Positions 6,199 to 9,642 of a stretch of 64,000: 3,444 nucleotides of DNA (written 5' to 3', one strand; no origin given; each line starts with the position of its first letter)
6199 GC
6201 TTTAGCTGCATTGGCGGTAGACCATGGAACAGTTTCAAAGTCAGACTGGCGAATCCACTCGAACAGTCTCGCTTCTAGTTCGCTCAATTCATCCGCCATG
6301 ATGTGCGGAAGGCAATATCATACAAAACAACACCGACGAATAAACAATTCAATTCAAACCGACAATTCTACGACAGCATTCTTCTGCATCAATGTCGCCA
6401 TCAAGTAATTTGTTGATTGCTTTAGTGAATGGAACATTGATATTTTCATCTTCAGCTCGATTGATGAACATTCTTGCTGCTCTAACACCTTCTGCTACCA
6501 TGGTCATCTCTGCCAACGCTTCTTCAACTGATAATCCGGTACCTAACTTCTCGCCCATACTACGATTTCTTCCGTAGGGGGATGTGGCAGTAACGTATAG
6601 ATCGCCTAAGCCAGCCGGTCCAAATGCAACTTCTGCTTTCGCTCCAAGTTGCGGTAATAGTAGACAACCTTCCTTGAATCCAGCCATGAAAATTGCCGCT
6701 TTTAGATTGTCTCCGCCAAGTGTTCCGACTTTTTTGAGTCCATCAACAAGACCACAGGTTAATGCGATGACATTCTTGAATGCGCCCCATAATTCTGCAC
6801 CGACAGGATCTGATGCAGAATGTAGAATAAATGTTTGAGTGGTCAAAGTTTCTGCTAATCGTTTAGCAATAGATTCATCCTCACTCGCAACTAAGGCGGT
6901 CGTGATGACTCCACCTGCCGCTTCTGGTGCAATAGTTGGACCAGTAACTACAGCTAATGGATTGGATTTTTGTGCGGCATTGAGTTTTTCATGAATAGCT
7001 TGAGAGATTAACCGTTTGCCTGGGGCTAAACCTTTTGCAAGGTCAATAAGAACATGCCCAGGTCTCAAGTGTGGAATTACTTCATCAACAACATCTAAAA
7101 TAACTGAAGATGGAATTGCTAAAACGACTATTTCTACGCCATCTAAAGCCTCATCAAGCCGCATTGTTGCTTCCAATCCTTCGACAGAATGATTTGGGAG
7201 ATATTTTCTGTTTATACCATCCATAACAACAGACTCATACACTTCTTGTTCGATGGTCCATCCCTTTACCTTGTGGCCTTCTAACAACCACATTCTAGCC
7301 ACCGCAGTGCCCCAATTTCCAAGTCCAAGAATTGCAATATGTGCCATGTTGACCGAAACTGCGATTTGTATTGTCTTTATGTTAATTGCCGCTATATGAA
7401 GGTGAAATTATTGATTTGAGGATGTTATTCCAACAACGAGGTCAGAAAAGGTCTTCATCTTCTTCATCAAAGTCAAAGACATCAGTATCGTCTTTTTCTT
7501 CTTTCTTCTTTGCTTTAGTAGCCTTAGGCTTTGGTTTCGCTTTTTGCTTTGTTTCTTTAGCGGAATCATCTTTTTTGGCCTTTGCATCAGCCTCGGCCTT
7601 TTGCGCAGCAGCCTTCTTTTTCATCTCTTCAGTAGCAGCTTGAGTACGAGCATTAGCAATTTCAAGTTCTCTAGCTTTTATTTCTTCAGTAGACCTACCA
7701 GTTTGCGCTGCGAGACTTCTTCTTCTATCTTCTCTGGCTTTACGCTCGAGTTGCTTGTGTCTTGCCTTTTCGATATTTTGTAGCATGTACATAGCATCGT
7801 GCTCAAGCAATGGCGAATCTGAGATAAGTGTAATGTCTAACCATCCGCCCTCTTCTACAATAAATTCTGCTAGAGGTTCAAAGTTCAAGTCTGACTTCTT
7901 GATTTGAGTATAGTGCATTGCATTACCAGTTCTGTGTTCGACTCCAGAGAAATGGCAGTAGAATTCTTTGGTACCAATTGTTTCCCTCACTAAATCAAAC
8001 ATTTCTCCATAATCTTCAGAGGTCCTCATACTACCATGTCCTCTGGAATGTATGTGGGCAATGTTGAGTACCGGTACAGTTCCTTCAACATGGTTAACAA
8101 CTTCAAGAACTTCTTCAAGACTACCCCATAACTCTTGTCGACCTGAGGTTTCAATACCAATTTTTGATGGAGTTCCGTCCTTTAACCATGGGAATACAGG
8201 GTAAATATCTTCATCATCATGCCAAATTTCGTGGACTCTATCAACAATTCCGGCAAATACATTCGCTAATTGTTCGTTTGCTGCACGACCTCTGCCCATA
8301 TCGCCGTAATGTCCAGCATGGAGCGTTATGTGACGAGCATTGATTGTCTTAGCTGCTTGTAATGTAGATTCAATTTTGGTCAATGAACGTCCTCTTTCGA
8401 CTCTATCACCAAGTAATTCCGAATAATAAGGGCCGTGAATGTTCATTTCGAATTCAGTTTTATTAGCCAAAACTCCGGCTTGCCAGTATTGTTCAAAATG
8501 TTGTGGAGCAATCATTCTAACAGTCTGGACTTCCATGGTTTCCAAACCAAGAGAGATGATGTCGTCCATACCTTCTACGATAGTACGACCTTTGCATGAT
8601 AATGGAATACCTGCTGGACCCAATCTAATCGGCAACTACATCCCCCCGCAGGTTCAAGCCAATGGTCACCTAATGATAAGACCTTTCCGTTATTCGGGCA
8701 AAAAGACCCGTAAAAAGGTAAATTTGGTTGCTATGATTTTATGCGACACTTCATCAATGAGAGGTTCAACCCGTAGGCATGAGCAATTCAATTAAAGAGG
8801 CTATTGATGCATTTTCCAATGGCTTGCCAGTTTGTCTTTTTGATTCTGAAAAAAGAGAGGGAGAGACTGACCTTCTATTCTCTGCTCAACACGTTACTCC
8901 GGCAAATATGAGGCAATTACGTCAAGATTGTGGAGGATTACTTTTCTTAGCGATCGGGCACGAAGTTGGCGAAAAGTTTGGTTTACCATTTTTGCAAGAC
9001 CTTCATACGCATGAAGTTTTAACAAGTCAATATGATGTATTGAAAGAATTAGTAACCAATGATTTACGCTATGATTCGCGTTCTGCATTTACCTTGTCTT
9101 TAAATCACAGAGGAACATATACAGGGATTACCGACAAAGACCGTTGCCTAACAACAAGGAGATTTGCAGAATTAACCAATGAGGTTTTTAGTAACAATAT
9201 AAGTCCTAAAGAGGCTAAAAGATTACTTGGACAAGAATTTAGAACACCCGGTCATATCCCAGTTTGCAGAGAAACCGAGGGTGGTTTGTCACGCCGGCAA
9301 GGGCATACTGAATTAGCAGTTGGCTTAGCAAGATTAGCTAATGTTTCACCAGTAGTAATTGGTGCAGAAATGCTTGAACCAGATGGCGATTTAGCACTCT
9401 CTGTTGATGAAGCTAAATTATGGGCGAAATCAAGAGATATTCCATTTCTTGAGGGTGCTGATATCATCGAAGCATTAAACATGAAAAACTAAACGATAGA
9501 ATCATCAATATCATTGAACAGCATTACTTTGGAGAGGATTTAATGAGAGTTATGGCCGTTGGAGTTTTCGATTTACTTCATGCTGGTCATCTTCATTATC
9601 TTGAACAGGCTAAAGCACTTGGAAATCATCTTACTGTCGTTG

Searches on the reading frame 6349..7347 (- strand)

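Call 43: search_protein_families(library=pfam, proteins=[window:6349-7347:-], max_evalue=0.0001)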
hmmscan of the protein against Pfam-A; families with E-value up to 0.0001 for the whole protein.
window:6349-7347:- (332 aa): 5 families
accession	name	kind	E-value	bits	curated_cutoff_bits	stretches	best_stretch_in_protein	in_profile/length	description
PF07479.19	NAD_Gly3P_dh_C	-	5.3e-37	127.6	25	1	180-324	1-140/142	NAD-dependent glycerol-3-phosphate dehydrogenase C-terminus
PF01210.29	NAD_Gly3P_dh_N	-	1.6e-34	119.6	23.1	1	4-160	2-157/158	NAD-dependent glycerol-3-phosphate dehydrogenase N-terminus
PF20618.3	GPD_NAD_C_bact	-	3.6e-16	59.9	27.6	1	245-311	1-66/66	Bacterial GPD, NAD-dependent C-terminal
PF03807.23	F420_oxidored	-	1.9e-08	35.2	21.6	1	4-105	2-93/94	NADP oxidoreductase coenzyme F420-dependent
PF03446.21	NAD_binding_2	-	2.8e-08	34.4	21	1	4-119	2-108/161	NAD binding domain of 6-phosphogluconate dehydrogenase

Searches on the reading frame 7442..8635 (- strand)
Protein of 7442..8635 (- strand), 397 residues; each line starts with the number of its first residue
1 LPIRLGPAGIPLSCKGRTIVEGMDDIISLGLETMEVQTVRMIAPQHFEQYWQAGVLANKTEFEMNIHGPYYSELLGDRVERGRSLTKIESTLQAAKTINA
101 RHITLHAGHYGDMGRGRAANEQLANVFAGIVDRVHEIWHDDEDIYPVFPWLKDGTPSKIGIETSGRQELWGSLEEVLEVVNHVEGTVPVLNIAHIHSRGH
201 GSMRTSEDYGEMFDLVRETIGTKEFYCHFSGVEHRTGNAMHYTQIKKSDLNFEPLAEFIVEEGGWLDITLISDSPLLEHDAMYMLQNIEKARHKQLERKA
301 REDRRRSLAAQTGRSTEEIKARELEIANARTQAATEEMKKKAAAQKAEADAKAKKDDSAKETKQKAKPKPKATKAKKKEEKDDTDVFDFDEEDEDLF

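Call 43: search_protein_families(library=pfam, proteins=[window:7442-8635:-], max_evalue=0.0001)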
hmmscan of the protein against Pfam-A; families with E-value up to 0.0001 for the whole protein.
window:7442-8635:- (397 aa): 1 family
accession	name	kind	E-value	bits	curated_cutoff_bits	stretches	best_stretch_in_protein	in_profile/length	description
PF01261.30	AP_endonuc_2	-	7.2e-12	46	31.1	1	28-272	6-231/249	Xylose isomerase-like TIM barrel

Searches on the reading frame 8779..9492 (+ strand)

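Call 43: search_protein_families(library=pfam, proteins=[window:8779-9492:+], max_evalue=0.0001)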
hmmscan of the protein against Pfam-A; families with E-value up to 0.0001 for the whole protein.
window:8779-9492:+ (237 aa): 1 family
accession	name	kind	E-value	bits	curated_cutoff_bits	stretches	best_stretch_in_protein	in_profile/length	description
PF00926.24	DHBP_synthase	-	1.6e-48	165.2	26.4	1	6-231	1-190/191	3,4-dihydroxy-2-butanone 4-phosphate synthase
